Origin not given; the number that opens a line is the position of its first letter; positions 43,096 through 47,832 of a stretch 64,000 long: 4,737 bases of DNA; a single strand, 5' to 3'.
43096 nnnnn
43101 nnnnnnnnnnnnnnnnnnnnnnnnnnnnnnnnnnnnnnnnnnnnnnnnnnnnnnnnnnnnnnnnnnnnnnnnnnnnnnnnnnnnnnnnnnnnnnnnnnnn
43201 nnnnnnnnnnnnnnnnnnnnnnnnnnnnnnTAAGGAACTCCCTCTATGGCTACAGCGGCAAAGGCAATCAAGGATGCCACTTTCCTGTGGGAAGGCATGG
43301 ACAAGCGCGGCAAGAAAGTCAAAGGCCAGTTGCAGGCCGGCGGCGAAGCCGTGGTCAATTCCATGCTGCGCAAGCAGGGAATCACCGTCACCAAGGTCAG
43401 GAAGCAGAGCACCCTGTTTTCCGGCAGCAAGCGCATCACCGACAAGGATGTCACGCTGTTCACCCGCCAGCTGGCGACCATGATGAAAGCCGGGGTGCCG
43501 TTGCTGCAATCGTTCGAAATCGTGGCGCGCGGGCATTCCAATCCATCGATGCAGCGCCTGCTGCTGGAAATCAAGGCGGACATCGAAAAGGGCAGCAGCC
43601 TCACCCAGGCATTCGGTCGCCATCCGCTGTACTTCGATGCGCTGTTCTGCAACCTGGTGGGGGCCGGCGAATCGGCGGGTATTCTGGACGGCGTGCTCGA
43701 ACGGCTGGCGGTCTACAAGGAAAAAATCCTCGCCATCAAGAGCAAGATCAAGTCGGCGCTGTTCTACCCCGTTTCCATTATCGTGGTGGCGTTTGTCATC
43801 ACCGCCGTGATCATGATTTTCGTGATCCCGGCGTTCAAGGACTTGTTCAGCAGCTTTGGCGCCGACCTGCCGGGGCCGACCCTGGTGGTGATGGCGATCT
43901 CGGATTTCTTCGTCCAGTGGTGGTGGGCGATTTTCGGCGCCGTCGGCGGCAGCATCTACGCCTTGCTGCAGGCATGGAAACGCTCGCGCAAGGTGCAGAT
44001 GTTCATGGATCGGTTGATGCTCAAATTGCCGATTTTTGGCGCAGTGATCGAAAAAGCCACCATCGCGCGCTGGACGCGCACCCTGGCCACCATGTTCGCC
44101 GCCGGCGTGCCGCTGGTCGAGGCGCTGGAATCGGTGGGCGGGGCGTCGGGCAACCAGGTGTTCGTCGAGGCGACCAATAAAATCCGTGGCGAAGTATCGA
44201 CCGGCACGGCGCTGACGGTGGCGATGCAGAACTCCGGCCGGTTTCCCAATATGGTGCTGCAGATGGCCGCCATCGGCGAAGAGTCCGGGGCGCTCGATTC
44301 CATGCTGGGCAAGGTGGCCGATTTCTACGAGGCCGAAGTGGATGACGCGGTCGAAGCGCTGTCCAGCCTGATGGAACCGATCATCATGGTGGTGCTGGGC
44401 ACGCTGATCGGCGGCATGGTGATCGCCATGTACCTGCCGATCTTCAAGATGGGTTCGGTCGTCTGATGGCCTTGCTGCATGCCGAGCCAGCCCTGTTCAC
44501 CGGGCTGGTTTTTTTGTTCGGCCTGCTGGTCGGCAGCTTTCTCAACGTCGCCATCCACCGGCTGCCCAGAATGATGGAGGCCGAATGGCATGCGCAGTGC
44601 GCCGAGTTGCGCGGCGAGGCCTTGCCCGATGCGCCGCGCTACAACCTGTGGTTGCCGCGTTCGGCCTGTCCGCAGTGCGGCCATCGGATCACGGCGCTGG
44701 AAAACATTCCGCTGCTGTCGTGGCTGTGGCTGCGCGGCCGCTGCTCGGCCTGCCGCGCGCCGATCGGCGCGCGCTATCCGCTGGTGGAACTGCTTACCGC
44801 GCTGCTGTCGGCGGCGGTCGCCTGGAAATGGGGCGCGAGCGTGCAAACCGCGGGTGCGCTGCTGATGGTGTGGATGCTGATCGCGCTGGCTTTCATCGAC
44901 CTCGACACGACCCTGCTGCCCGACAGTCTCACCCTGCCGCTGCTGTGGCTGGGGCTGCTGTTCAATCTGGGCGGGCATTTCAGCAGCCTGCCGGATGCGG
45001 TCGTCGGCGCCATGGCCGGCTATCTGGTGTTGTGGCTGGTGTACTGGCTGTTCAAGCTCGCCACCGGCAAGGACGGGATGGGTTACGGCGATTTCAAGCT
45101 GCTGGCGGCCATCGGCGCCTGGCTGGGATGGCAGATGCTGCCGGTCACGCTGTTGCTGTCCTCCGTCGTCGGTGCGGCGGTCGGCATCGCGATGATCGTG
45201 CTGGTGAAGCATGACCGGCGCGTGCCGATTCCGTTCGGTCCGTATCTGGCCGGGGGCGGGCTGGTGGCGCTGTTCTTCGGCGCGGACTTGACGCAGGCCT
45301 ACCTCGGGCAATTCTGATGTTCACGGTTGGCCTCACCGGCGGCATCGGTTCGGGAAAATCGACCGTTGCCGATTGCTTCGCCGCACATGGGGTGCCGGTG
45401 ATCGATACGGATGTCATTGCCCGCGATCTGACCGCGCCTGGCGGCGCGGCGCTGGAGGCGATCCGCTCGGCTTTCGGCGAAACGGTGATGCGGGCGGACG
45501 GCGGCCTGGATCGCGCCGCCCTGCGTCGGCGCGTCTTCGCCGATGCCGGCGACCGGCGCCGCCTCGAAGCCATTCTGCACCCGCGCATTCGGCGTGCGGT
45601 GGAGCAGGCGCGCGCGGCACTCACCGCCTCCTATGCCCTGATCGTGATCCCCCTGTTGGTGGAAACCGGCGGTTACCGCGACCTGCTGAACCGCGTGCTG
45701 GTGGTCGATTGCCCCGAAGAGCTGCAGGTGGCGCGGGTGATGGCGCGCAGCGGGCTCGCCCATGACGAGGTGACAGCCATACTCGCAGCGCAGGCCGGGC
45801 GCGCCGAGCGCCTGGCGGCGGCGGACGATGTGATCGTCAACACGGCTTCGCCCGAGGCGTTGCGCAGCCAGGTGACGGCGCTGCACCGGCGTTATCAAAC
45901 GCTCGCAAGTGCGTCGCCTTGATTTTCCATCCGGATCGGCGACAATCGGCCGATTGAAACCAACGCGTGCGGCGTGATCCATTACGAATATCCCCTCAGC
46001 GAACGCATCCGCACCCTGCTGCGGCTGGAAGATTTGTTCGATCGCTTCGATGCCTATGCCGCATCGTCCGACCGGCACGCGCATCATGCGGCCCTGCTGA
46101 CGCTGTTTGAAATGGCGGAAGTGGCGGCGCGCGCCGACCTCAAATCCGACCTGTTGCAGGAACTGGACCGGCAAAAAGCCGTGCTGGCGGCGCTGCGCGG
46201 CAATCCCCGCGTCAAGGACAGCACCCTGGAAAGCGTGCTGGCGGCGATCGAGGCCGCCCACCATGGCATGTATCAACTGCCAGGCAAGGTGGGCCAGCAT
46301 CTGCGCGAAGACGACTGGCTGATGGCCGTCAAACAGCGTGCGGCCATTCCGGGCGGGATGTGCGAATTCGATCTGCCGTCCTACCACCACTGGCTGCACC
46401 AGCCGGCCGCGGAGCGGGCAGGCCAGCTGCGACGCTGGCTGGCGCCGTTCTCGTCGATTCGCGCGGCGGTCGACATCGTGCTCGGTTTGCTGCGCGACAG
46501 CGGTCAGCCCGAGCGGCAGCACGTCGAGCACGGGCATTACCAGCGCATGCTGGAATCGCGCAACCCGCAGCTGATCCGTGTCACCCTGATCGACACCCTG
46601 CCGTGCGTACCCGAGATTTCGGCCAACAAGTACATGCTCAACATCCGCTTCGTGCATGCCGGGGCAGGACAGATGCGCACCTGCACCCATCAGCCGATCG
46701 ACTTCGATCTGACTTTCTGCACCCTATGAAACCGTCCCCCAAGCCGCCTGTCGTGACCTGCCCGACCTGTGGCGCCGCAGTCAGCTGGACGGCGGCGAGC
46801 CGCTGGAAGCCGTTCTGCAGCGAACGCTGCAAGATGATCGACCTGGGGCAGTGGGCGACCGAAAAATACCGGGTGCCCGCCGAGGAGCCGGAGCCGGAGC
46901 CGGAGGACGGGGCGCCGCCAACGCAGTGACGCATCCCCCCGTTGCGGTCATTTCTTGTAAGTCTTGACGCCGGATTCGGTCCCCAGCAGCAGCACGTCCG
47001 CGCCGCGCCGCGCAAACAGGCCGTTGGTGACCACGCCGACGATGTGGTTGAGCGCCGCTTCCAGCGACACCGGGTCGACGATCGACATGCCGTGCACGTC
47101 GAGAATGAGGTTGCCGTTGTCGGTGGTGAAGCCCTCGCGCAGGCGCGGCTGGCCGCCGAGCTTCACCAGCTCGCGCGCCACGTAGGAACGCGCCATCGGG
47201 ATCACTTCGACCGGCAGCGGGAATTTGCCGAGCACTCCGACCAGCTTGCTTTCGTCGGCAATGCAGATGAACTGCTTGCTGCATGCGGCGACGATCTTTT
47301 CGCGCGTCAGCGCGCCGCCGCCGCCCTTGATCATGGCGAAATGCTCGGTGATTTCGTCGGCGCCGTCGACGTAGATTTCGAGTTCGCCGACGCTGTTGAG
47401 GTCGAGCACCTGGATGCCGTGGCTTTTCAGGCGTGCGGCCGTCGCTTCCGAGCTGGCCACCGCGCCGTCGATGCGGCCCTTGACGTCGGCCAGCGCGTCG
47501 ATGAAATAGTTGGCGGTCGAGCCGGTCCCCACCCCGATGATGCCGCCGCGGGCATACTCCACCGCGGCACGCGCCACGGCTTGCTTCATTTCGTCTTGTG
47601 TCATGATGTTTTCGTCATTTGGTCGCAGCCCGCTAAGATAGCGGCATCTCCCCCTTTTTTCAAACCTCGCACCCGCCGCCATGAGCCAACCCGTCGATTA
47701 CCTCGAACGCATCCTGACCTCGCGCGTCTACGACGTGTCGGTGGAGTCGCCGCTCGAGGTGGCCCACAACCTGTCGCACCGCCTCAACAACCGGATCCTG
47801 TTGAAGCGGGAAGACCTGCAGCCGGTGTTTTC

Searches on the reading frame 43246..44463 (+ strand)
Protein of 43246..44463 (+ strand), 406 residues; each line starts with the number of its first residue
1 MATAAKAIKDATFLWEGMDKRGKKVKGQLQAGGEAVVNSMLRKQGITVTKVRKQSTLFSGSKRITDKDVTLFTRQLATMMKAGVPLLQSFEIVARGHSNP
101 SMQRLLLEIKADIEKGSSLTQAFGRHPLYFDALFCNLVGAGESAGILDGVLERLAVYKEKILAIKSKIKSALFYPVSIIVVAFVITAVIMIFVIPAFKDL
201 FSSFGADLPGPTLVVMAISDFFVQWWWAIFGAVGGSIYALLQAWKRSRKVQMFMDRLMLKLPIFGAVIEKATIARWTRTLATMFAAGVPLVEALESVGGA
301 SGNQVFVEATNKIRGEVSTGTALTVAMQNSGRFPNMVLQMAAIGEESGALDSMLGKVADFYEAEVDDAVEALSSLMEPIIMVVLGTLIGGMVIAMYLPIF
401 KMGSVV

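Call 55: search_protein_families(library=pfam, proteins=[window:43246-44463:+], max_evalue=0.00001)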
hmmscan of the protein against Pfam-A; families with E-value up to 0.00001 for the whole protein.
window:43246-44463:+ (406 aa): 1 family
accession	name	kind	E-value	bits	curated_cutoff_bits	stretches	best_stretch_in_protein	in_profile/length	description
PF00482.28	T2SSF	-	4.5e-67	224.2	25.2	2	72-195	1-125/125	Type II secretion system (T2SS), protein F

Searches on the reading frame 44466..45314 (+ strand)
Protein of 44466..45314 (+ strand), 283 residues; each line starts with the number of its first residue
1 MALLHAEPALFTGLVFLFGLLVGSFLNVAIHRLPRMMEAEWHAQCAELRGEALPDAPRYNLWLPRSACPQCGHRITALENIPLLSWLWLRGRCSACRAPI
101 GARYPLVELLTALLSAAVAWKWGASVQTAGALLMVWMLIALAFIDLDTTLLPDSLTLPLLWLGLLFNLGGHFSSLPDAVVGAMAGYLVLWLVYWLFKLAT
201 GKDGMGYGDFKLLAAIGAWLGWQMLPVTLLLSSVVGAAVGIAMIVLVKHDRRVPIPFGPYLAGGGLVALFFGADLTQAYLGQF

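Call 55: search_protein_families(library=pfam, proteins=[window:44466-45314:+], max_evalue=0.00001)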
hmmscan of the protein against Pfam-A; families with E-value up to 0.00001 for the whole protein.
window:44466-45314:+ (283 aa): 2 families
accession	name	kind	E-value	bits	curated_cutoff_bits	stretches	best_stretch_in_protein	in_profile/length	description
PF06750.18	A24_N_bact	-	3.5e-34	117.2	23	1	17-122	1-84/84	Bacterial Peptidase A24 N-terminal domain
PF01478.23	Peptidase_A24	-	3.1e-30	105.1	26.5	1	132-241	1-104/104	Type IV leader peptidase family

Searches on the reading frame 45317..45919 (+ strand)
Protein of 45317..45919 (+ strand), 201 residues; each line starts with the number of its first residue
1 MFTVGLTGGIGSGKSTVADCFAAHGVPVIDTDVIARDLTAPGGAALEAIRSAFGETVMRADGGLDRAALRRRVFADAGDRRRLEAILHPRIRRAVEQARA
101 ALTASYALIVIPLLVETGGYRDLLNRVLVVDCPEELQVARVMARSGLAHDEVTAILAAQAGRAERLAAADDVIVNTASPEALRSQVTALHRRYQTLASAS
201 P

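Call 55: search_protein_families(library=pfam, proteins=[window:45317-45919:+], max_evalue=0.00001)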
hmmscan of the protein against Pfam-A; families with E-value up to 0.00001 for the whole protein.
window:45317-45919:+ (201 aa): 1 family
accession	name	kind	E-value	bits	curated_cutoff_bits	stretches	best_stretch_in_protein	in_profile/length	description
PF01121.26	CoaE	-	1.1e-62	211.3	27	1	3-177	2-176/180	Dephospho-CoA kinase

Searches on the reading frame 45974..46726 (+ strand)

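Call 55: search_protein_families(library=pfam, proteins=[window:45974-46726:+], max_evalue=0.00001)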
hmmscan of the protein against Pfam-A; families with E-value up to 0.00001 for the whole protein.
window:45974-46726:+ (251 aa): 1 family
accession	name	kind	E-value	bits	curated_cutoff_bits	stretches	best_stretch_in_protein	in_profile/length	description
PF07072.16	ZapD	-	2.3e-80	269.8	27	1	16-225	1-210/210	Cell division protein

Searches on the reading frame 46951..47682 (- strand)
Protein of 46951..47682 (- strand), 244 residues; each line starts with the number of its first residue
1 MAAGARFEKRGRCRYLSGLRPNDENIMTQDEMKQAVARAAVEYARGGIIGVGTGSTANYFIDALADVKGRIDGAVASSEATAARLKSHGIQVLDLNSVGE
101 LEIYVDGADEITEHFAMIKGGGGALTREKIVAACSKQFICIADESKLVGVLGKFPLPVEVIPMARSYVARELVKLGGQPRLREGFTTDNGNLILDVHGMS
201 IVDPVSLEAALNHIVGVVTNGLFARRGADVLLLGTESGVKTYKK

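Call 55: search_protein_families(library=pfam, proteins=[window:46951-47682:-], max_evalue=0.00001)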
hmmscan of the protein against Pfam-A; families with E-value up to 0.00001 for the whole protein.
window:46951-47682:- (244 aa): 1 family
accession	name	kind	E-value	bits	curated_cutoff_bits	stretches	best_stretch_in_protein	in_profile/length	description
PF06026.20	Rib_5-P_isom_A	-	1.3e-61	207.6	26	1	74-238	2-173/173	Ribose 5-phosphate isomerase A (phosphoriboisomerase A)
